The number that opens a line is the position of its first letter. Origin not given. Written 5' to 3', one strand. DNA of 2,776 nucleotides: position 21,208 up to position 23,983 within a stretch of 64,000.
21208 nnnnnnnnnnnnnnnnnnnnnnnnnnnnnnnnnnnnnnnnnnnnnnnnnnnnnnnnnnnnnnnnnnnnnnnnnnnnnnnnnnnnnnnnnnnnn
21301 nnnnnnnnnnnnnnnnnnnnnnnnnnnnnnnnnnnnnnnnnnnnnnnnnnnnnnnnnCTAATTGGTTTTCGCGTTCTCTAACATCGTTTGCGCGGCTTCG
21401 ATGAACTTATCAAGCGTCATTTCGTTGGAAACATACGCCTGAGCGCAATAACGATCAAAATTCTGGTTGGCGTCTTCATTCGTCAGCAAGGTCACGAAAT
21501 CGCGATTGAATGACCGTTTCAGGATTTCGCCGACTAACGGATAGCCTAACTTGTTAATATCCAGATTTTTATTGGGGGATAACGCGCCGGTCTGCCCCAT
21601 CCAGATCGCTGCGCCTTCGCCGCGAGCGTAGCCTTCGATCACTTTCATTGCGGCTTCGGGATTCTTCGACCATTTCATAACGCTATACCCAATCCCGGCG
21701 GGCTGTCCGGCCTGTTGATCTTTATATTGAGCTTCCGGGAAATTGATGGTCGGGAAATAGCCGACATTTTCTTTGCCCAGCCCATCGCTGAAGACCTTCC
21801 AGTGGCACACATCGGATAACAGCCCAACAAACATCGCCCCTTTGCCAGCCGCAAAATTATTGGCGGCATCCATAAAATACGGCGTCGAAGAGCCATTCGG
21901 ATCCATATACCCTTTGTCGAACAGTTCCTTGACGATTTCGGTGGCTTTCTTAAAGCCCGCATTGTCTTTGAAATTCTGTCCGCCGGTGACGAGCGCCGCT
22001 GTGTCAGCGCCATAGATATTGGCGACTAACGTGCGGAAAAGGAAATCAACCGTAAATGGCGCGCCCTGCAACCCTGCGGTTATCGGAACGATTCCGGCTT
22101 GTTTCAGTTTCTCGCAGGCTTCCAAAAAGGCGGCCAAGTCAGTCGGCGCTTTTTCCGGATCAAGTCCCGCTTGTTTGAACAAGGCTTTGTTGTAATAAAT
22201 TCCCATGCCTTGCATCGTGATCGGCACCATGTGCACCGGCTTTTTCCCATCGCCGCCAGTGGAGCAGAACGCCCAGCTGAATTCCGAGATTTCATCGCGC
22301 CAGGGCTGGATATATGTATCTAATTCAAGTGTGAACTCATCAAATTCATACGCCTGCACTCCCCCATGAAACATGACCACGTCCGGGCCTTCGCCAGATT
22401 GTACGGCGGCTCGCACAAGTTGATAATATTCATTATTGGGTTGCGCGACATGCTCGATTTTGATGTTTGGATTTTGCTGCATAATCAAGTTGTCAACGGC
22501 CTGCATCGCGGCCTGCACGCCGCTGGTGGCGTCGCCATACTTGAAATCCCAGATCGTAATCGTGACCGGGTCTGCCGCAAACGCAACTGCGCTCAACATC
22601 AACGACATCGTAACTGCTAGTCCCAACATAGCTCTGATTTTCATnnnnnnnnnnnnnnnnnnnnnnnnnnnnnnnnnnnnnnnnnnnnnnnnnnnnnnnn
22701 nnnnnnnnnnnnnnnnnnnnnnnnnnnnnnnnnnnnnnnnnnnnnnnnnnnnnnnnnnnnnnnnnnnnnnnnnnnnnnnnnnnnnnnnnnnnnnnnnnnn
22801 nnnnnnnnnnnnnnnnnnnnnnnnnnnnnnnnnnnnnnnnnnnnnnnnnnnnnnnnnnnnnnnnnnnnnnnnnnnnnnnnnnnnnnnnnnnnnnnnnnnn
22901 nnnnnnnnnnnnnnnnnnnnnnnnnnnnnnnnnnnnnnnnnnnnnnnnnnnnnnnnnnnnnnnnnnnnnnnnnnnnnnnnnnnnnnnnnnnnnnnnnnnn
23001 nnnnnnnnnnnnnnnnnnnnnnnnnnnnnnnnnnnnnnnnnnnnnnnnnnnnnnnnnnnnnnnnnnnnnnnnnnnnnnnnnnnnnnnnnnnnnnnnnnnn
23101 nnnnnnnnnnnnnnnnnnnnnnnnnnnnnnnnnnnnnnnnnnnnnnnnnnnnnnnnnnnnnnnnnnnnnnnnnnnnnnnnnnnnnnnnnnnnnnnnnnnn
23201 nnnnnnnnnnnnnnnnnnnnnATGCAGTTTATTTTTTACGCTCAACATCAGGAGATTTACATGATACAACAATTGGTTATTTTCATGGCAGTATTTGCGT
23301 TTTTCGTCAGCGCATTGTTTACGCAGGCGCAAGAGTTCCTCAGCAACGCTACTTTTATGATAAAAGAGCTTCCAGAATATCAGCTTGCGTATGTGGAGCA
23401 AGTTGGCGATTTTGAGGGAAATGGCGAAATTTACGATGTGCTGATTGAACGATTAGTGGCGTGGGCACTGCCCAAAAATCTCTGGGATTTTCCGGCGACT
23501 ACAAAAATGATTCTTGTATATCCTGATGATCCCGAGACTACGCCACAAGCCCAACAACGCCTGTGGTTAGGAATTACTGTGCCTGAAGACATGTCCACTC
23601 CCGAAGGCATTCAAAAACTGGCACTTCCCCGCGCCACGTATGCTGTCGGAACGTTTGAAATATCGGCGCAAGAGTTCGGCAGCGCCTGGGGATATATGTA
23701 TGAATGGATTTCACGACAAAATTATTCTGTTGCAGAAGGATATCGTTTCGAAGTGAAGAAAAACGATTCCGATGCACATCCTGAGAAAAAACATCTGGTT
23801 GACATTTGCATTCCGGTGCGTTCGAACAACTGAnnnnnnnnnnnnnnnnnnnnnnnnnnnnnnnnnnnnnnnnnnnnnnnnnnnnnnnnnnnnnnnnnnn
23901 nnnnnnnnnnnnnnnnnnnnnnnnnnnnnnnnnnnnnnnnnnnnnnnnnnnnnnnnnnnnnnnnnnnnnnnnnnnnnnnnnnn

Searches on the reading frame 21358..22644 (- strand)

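Call 6: search_protein_families(library=pfam, proteins=[window:21358-22644:-], max_evalue=0.001)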
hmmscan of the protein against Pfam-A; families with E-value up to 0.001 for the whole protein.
window:21358-22644:- (428 aa): 2 families
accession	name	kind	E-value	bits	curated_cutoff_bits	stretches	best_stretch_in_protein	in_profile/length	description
PF01547.30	SBP_bac_1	-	1.1e-29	104.9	26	1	44-337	8-298/307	Bacterial extracellular solute-binding protein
PF13416.11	SBP_bac_8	-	3.7e-26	93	27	1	56-361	8-265/279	Bacterial extracellular solute-binding protein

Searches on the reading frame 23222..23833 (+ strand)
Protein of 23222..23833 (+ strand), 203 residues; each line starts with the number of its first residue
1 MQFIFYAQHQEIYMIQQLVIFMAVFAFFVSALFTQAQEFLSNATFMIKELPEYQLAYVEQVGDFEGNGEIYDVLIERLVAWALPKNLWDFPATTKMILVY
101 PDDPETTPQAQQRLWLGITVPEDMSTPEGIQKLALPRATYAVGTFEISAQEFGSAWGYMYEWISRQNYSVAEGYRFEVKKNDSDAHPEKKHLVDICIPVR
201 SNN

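Call 6: search_protein_families(library=pfam, proteins=[window:23222-23833:+], max_evalue=0.001)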
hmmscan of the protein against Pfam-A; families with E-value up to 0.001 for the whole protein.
window:23222-23833:+ (203 aa): 2 families
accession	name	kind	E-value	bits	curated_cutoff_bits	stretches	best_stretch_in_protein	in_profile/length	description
PF06445.20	GyrI-like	-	7e-29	101.5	26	1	45-200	3-155/155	GyrI-like small molecule binding domain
PF14526.11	Cass2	-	3.5e-20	73.2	27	1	47-199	2-150/150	Integron-associated effector binding protein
